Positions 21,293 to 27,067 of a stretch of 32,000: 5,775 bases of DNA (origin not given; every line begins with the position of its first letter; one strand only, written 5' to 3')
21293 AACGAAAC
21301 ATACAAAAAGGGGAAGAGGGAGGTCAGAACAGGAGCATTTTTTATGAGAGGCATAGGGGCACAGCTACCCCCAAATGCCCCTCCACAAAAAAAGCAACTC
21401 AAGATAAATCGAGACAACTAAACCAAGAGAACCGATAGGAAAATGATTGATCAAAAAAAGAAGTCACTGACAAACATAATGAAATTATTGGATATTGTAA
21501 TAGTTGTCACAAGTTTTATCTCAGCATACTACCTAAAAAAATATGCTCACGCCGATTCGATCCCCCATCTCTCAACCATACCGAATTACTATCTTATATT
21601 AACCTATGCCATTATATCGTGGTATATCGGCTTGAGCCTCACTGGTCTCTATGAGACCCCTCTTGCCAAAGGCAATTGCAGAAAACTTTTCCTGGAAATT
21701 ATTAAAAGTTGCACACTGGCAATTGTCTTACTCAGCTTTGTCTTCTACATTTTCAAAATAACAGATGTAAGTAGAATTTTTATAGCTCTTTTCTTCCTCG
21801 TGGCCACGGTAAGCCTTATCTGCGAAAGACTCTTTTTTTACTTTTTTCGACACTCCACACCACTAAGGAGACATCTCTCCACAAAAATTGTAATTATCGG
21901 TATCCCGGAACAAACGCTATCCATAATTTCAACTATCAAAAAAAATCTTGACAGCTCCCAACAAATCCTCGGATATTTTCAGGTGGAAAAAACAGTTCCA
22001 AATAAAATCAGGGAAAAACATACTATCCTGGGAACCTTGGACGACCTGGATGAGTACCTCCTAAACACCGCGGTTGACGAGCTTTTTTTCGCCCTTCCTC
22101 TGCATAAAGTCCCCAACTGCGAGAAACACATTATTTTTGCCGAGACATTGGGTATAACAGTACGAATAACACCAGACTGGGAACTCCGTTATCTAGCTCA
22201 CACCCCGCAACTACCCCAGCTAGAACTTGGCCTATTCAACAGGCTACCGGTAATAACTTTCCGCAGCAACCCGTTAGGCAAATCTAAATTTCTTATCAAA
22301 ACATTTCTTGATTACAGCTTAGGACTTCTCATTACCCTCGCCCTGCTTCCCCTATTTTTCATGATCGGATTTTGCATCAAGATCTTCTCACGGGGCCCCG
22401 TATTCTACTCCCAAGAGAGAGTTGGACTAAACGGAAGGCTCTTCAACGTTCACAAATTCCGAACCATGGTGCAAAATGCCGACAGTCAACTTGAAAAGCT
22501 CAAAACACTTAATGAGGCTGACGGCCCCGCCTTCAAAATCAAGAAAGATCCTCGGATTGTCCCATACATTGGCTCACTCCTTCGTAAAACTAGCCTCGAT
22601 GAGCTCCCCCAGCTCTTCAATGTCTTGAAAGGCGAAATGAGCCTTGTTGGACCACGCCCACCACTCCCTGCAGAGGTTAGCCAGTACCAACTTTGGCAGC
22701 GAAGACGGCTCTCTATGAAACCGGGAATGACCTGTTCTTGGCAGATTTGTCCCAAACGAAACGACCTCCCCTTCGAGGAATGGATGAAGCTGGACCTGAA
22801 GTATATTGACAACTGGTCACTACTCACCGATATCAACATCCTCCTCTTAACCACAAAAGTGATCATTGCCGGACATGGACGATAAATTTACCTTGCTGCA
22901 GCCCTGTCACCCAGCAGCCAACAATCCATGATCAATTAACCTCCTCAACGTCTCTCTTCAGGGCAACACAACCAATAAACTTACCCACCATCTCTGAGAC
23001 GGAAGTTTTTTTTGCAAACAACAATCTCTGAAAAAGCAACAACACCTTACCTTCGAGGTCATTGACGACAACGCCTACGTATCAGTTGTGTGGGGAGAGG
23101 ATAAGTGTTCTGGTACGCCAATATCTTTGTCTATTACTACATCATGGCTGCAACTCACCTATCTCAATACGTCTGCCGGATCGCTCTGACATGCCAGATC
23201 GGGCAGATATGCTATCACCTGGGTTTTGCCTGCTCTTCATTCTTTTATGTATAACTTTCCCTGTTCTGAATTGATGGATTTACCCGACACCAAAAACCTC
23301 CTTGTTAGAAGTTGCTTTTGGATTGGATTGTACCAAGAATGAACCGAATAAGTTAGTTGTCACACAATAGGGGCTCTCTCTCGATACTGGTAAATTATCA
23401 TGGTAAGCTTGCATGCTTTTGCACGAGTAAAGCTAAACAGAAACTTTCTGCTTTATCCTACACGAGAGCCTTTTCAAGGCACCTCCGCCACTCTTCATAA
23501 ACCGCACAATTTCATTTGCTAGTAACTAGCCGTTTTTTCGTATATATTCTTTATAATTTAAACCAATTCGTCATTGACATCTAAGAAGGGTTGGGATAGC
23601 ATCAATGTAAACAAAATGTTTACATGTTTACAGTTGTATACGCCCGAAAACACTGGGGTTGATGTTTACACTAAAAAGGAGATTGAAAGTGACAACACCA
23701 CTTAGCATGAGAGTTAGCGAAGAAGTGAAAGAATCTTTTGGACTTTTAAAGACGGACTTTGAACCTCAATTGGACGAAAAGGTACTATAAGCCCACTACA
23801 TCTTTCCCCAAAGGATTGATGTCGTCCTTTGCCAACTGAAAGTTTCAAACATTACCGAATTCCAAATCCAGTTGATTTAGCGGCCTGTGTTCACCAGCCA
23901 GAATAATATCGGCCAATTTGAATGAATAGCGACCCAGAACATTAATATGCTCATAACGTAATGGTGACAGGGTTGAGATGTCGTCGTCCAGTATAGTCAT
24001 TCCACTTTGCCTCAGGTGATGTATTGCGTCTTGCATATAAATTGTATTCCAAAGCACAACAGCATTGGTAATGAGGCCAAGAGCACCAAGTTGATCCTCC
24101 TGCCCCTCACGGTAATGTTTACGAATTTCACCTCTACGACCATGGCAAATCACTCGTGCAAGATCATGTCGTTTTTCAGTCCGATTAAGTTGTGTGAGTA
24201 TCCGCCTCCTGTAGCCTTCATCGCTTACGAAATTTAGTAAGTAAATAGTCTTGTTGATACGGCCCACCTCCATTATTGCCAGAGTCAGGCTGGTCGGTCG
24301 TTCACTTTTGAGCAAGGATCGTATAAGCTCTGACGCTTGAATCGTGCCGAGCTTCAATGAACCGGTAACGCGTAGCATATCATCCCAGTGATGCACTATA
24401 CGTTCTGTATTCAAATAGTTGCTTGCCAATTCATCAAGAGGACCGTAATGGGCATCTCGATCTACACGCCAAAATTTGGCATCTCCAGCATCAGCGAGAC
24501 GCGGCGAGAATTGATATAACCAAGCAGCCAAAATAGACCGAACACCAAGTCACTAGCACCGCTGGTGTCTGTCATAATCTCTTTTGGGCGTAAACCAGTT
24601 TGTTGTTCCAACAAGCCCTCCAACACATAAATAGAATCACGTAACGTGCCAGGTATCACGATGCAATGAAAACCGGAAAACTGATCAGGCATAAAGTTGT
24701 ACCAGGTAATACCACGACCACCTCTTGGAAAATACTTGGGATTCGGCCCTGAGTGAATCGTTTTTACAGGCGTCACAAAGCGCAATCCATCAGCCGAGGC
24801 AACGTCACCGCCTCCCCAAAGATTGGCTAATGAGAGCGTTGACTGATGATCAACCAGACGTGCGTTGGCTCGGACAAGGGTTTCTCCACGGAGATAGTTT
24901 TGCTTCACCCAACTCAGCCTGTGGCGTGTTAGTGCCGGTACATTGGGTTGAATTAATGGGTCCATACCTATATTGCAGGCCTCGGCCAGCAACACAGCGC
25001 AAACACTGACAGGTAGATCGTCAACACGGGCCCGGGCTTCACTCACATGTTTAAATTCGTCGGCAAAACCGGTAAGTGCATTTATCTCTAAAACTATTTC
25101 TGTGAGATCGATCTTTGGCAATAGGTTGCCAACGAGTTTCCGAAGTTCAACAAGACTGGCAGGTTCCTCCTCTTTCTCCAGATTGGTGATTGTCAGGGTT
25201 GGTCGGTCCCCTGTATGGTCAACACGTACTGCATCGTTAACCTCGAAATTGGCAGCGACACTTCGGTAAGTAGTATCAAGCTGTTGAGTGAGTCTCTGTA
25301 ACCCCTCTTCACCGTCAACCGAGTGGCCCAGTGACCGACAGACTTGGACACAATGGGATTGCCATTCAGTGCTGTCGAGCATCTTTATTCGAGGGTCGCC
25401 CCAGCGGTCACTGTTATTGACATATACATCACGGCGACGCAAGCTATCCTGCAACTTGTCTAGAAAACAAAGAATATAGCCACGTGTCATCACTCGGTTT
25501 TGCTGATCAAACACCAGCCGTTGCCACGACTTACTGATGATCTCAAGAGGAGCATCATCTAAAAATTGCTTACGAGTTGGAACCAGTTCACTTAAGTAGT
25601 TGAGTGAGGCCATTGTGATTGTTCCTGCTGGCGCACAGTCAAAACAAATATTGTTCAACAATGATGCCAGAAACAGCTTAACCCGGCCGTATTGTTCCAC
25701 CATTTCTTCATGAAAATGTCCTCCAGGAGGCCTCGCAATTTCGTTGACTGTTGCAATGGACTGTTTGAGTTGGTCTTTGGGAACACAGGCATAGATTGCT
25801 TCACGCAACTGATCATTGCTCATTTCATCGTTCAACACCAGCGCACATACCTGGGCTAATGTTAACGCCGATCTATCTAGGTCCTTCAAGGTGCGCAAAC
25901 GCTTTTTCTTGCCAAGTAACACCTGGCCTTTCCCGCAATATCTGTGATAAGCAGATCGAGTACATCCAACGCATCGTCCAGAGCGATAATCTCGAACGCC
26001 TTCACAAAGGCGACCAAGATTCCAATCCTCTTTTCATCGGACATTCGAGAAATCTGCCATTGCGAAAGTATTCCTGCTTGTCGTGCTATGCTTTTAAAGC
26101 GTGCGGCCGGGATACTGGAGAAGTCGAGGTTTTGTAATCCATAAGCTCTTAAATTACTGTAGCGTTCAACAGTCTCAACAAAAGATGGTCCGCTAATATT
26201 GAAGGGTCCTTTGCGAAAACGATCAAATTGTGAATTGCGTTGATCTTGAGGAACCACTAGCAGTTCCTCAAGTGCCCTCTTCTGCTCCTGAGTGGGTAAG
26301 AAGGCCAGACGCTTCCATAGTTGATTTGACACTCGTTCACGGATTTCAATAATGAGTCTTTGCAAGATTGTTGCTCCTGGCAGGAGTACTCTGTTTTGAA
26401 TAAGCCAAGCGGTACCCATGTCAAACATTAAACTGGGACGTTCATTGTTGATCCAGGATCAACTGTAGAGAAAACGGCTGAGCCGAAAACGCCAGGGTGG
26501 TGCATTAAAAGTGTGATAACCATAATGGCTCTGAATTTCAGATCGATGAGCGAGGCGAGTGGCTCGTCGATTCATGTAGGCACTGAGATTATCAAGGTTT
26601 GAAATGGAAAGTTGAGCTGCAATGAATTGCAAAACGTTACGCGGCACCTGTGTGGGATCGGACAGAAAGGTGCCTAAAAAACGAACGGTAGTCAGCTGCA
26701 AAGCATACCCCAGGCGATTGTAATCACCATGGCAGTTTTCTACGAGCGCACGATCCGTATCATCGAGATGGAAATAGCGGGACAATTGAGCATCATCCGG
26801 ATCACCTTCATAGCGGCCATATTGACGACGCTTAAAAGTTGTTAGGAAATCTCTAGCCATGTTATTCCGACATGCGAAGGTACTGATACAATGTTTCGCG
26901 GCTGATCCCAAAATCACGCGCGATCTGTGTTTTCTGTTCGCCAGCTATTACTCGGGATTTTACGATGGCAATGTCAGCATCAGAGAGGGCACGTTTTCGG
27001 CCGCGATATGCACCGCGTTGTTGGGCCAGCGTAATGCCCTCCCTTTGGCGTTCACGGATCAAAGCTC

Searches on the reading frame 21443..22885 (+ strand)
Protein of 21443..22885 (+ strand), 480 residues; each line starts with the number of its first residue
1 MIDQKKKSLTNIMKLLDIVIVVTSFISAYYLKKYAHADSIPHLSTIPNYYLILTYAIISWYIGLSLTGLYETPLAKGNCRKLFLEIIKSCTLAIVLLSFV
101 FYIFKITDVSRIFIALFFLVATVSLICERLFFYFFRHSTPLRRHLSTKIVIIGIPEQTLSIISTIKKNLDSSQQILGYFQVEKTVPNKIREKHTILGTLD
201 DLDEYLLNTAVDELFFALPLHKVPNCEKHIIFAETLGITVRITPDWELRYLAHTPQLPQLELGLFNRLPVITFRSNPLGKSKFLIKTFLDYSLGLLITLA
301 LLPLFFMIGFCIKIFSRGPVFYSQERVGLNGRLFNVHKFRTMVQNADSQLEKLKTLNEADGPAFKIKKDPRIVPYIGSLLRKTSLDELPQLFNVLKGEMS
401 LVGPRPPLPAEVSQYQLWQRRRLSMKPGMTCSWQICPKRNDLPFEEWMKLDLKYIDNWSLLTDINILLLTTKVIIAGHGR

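Call 8: search_protein_families(library=pfam, proteins=[window:21443-22885:+], max_evalue=0.001)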
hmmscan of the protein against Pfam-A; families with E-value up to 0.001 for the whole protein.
window:21443-22885:+ (480 aa): 2 families
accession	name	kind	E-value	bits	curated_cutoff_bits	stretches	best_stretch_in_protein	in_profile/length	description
PF02397.22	Bac_transf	-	3e-62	209.8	27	1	286-475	1-178/179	Bacterial sugar transferase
PF13727.12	CoA_binding_3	-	1.9e-21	77.3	25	1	66-244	2-175/175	CoA-binding domain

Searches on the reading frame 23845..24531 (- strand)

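Call 8: search_protein_families(library=pfam, proteins=[window:23845-24531:-], max_evalue=0.001)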
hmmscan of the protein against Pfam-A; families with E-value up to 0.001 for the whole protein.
window:23845-24531:- (228 aa): 1 family
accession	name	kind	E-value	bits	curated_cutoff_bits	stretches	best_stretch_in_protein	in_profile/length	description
PF01526.23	DDE_Tnp_Tn3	-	5.5e-74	249.7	24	1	6-202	193-389/389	Tn3 transposase DDE domain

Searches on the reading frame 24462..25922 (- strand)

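Call 8: search_protein_families(library=pfam, proteins=[window:24462-25922:-], max_evalue=0.001)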
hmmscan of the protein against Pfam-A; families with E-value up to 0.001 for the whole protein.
window:24462-25922:- (486 aa): 1 family
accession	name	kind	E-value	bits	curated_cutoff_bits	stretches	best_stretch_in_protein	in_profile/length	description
PF01526.23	DDE_Tnp_Tn3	-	8.8e-63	212.8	24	1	275-469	1-193/389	Tn3 transposase DDE domain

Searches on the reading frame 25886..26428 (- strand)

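Call 8: search_protein_families(library=pfam, proteins=[window:25886-26428:-], max_evalue=0.001)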
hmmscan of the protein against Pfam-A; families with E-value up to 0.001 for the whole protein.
window:25886-26428:- (180 aa): 1 family
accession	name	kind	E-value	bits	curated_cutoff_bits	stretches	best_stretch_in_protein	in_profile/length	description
PF13700.11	DUF4158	-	1.5e-05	25.4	27.4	1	1-28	137-164/165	Domain of unknown function (DUF4158)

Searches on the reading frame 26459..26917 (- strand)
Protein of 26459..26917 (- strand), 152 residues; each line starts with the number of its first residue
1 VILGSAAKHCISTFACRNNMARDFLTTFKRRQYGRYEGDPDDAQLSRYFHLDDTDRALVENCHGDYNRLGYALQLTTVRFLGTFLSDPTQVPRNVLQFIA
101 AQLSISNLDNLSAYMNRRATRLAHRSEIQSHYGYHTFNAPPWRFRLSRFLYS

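Call 64: search_protein_families(library=pfam, proteins=[window:26459-26917:-], max_evalue=0.01)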
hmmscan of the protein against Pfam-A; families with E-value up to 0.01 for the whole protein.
window:26459-26917:- (152 aa): 1 family
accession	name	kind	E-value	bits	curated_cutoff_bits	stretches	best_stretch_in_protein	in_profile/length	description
PF13700.11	DUF4158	-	1.2e-38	133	27.4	1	24-151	1-125/165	Domain of unknown function (DUF4158)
